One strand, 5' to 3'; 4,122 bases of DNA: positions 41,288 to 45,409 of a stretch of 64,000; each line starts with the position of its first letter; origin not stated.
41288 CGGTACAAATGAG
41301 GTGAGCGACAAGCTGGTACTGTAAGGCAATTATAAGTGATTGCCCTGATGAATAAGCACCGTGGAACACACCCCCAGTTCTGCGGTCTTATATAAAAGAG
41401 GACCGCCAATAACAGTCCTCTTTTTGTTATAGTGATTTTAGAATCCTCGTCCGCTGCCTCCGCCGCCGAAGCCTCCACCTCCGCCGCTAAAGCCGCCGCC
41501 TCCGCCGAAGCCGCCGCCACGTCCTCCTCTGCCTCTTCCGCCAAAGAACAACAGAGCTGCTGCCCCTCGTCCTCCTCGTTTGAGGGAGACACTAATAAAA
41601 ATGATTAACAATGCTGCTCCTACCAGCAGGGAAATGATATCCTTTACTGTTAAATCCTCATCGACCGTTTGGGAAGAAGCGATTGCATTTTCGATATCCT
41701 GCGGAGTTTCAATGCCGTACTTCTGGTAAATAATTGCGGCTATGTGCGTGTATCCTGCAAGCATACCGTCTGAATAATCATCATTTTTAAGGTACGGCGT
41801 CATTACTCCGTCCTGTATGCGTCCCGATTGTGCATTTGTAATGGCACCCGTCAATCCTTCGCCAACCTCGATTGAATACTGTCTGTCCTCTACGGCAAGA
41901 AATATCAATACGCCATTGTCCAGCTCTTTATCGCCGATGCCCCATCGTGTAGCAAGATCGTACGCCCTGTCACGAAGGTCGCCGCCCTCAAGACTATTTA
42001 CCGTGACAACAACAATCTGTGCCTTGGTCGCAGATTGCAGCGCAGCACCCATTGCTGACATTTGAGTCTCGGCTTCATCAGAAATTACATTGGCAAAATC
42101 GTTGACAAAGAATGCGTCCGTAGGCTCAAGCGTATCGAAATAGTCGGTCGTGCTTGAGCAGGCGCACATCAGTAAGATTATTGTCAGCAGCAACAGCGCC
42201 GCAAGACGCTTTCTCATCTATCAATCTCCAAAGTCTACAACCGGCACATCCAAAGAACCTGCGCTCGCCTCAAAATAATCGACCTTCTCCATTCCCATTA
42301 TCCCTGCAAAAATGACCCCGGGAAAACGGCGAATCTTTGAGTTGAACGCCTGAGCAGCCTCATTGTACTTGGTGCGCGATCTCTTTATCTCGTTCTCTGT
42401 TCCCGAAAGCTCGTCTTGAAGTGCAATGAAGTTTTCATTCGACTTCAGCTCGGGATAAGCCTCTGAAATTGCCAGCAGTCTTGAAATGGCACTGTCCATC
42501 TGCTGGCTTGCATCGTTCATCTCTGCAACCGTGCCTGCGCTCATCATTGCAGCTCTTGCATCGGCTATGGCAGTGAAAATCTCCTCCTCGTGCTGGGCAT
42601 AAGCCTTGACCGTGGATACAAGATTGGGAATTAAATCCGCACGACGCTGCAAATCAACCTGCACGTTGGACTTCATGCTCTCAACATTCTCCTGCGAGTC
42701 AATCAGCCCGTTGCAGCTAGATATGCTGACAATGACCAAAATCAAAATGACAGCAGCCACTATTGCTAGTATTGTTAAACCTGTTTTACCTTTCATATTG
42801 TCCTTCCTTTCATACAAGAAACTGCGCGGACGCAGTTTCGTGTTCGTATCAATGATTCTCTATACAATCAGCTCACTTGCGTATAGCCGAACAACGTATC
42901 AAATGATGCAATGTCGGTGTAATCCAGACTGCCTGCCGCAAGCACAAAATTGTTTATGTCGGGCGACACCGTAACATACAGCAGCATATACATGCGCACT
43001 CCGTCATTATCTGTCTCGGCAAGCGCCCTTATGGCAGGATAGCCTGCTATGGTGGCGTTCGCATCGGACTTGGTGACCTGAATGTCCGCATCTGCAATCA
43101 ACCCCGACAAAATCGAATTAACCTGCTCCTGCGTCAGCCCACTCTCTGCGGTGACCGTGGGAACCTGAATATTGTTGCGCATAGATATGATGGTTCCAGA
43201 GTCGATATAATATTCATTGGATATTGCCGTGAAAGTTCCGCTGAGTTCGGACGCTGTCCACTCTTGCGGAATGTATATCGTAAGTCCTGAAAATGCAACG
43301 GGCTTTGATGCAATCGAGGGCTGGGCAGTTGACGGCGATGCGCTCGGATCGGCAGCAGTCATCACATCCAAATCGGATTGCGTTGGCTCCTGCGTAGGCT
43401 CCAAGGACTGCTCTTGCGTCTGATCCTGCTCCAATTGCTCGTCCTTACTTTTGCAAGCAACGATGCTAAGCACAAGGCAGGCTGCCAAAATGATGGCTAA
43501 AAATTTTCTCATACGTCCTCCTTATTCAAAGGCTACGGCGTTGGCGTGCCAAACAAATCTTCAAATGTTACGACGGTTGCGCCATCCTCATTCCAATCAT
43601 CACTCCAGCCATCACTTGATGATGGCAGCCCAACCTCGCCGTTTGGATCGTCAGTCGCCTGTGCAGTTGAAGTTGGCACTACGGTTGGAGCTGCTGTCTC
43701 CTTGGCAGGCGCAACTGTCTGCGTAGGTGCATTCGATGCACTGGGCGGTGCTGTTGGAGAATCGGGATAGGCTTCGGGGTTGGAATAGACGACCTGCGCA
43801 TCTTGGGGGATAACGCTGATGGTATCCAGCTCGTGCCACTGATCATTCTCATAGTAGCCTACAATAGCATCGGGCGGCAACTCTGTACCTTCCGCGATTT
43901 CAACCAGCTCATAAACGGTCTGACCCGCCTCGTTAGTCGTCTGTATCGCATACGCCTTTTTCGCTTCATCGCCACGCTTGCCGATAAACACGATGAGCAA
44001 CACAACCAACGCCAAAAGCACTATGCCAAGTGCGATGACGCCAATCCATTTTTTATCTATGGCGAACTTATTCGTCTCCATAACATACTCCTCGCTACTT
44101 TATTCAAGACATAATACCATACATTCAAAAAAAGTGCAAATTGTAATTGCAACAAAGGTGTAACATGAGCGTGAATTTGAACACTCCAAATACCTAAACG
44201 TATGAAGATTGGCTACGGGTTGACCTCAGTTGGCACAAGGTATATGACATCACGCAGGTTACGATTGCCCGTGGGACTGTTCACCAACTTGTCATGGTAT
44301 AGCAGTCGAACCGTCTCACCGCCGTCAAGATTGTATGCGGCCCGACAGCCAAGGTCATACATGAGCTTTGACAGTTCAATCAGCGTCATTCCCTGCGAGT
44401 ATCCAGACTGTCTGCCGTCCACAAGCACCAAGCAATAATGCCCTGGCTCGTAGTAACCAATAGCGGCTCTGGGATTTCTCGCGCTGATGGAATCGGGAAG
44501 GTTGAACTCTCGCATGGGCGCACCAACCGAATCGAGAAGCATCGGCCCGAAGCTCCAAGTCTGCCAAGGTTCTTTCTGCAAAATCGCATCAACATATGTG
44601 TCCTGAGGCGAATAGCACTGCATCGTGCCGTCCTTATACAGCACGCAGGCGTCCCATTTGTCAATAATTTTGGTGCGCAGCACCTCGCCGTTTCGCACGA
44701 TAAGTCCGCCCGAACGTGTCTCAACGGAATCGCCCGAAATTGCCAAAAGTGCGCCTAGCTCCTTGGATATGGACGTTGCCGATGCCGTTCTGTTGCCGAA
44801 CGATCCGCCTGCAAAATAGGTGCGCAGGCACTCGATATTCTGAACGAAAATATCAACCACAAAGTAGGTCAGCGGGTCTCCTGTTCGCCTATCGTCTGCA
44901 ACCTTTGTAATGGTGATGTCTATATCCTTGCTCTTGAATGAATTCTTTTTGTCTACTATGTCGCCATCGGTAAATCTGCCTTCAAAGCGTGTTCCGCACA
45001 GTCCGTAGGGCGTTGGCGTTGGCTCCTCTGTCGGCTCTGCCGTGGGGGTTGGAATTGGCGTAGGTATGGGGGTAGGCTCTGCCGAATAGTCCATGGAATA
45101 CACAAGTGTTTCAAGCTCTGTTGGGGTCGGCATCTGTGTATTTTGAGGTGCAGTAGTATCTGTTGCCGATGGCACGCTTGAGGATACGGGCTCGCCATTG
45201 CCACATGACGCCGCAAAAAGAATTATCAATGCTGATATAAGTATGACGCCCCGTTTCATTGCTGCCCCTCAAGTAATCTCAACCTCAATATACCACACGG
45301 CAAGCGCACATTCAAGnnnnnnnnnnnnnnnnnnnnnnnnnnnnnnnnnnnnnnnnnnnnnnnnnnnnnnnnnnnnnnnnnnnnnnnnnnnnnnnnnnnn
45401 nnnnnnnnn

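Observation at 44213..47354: Tandem triplication of NAGPA-type phosphodiester glycosidase genes, each with its own Pro/Thr linker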

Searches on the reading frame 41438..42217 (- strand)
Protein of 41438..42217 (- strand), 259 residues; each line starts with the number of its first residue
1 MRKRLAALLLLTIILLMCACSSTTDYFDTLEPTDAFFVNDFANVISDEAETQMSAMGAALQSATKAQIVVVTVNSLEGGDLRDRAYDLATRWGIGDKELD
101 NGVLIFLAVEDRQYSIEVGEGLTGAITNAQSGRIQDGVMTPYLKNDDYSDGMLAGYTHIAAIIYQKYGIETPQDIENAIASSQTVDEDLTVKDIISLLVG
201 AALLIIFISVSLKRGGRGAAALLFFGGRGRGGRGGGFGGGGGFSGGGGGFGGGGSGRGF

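Call 3: search_protein_families(library=pfam, proteins=[window:41438-42217:-], max_evalue=0.01)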
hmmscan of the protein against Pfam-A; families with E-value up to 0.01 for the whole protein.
window:41438-42217:- (259 aa): 1 family
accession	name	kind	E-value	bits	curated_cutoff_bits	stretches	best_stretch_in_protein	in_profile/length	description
PF04536.20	TPM_phosphatase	-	2.5e-39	134.6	22.1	1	38-161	1-124/125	TPM domain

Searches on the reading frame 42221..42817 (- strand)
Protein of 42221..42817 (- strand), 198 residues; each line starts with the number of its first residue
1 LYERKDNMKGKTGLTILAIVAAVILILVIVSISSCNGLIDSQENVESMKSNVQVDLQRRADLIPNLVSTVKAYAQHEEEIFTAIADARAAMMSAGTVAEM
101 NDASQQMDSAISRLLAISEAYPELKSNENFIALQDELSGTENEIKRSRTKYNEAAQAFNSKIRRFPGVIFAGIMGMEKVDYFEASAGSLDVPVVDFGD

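Call 3: search_protein_families(library=pfam, proteins=[window:42221-42817:-], max_evalue=0.01)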
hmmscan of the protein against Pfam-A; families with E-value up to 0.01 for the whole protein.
window:42221-42817:- (198 aa): 1 family
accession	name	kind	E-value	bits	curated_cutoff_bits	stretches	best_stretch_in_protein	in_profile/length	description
PF04011.17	LemA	-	1.3e-55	187.8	26.2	1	50-196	3-149/149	LemA family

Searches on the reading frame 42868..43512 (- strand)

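Call 3: search_protein_families(library=pfam, proteins=[window:42868-43512:-], max_evalue=0.01)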
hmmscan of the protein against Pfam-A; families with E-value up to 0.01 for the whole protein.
window:42868-43512:- (214 aa): 0 families

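Call 4: search_protein_families(library=ncbifam, proteins=[window:42868-43512:-], max_evalue=0.01)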
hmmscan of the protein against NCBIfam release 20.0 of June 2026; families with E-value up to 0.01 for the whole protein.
window:42868-43512:- (214 aa): 3 families
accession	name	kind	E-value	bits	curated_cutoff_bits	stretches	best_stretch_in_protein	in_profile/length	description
NF052320.1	Cbp1_fam_LP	subfamily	0.0021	17.6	90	1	5-53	3-51/286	Cbp1 family collagen-binding glycoprotein adhesin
NF050142.1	PG1828_fam_lipo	equivalog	0.0023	18.6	50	1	1-39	1-40/59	PG1828 family lipoprotein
NF041428.1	TrsH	subfamily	0.0029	17.7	150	0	1-42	1-41/149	TrsH/TraH family protein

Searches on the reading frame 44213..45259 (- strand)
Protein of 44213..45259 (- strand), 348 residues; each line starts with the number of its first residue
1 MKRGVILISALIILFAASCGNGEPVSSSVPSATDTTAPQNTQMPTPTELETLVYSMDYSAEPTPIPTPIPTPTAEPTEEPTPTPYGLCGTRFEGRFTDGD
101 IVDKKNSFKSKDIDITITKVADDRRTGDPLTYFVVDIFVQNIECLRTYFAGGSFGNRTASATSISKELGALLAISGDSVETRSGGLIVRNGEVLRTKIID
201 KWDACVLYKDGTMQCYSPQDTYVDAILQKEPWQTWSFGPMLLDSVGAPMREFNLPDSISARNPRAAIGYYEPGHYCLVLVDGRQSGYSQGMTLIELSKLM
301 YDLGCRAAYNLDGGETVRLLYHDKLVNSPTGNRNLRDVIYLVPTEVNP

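Call 3: search_protein_families(library=pfam, proteins=[window:44213-45259:-], max_evalue=0.01)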
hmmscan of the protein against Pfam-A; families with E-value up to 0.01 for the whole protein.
window:44213-45259:- (348 aa): 1 family
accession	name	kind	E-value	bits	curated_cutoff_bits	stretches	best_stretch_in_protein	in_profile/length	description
PF09992.14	NAGPA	-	3.8e-25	89.5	25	1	170-340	3-167/169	Phosphodiester glycosidase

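Call 4: search_protein_families(library=ncbifam, proteins=[window:44213-45259:-], max_evalue=0.01)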
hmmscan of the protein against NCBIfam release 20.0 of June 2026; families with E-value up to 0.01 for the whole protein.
window:44213-45259:- (348 aa): 2 families
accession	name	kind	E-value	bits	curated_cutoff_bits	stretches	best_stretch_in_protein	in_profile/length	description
NF037973.1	metallo_SslE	exception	0.0018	15.7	3000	1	13-87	19-93/1519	lipoprotein metalloprotease SslE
NF041057.1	Rcas_1661_fam_Se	equivalog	0.0048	16.5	190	1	10-100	3-86/247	Rcas_1661 family thioredoxin-like (seleno)lipoprotein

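Call 21: find_homologous_proteins(query=window:44213-45259:-, max_evalue=1e-10)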
Query window:44213-45259:- (348 aa): 1328 proteins with E <= 1e-10 among 5312 candidates; the best 120 are listed.
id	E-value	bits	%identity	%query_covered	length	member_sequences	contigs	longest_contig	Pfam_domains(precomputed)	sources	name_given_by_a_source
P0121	4.1e-235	797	100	100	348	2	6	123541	PF09992.15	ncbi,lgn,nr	ncbi:MAG: phosphodiester glycosidase family protein [Eubacteriales bacterium]|nr:phosphodiester glyc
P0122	8.0e-99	349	53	74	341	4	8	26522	PF09992.15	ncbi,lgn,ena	-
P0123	8.2e-87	310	49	74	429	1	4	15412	PF09992.15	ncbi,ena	-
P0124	3.3e-86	308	50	76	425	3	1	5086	PF09992.15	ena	-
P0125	5.2e-85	304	43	98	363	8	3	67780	PF09992.15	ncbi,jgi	-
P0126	1.2e-83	299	42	81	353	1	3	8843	PF09992.15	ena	-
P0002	4.2e-83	297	48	75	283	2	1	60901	PF09992.15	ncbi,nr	ncbi:MAG: phosphodiester glycosidase family protein, partial [Clostridia bacterium]|nr:phosphodieste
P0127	4.5e-83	297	43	98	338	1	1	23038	PF09992.15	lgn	-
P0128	8.6e-83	296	47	73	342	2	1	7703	PF09992.15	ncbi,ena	-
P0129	9.9e-83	296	47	74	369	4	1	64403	PF09992.15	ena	-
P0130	4.7e-82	294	42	97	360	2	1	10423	PF09992.15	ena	-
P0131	7.8e-82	293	48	76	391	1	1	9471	PF09992.15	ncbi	-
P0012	1.3e-81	292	44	76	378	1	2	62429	PF09992.15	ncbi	-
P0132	2.2e-80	288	45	75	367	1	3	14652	PF09992.15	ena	-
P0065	2.8e-80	288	47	74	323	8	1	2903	PF09992.15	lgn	-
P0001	8.0e-78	280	40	97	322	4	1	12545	PF09992.15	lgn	-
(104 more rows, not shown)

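Call 25: find_encoding_contigs(protein=P0122, flank=8000, max_places=2)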
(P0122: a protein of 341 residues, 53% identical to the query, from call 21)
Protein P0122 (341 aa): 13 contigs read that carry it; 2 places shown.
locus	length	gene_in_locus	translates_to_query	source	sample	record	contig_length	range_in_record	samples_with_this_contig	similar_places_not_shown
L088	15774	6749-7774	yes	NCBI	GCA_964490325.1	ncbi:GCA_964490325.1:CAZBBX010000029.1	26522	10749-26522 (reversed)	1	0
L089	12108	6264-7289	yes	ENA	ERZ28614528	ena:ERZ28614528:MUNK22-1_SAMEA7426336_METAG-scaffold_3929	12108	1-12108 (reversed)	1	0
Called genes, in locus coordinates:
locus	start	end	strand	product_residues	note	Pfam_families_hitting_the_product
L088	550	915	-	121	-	PF16320:Ribosomal_L12_N, PF00542:Ribosomal_L12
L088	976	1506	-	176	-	PF00466:Ribosomal_L10, PF27436:RL10_C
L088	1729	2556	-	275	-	PF02811:PHP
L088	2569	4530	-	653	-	PF06480:FtsH_ext (faint), PF00004:AAA, PF07728:AAA_5 (faint), PF17862:AAA_lid_3, PF01434:Peptidase_M41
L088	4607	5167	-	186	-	PF00156:Pribosyltran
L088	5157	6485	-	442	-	PF01171:ATP_bind_3, PF11734:TilS_C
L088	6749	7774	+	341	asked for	PF09992:NAGPA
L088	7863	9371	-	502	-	PF02878:PGM_PMM_I, PF02879:PGM_PMM_II, PF02880:PGM_PMM_III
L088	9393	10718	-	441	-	PF12770:CHAT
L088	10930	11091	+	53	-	-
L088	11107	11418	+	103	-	PF03551:PadR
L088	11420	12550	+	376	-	PF22564:HAAS, PF13349:DUF4097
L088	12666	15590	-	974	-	-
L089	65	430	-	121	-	PF16320:Ribosomal_L12_N, PF00542:Ribosomal_L12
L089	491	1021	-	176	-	PF00466:Ribosomal_L10, PF27436:RL10_C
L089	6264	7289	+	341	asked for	PF09992:NAGPA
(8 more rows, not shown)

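Call 57: list_cluster_members(proteins=[window:44213-45259:-, window:46329-47354:-, P0001])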
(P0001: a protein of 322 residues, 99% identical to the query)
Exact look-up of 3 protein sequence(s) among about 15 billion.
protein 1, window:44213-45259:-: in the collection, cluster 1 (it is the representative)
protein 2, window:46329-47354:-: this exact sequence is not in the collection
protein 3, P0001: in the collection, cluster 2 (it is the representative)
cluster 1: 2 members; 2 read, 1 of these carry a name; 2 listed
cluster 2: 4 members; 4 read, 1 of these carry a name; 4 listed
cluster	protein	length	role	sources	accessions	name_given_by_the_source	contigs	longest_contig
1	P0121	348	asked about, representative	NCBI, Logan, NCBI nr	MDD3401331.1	MAG: phosphodiester glycosidase family protein [Eubacteriales bacterium] | phosphodiester glycosidase family protein [Eubacteriales bacterium]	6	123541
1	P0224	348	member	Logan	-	-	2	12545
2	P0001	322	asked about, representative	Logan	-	-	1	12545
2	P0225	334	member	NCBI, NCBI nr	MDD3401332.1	MAG: phosphodiester glycosidase family protein [Eubacteriales bacterium] | phosphodiester glycosidase family protein [Eubacteriales bacterium]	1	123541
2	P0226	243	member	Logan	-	-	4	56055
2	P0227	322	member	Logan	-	-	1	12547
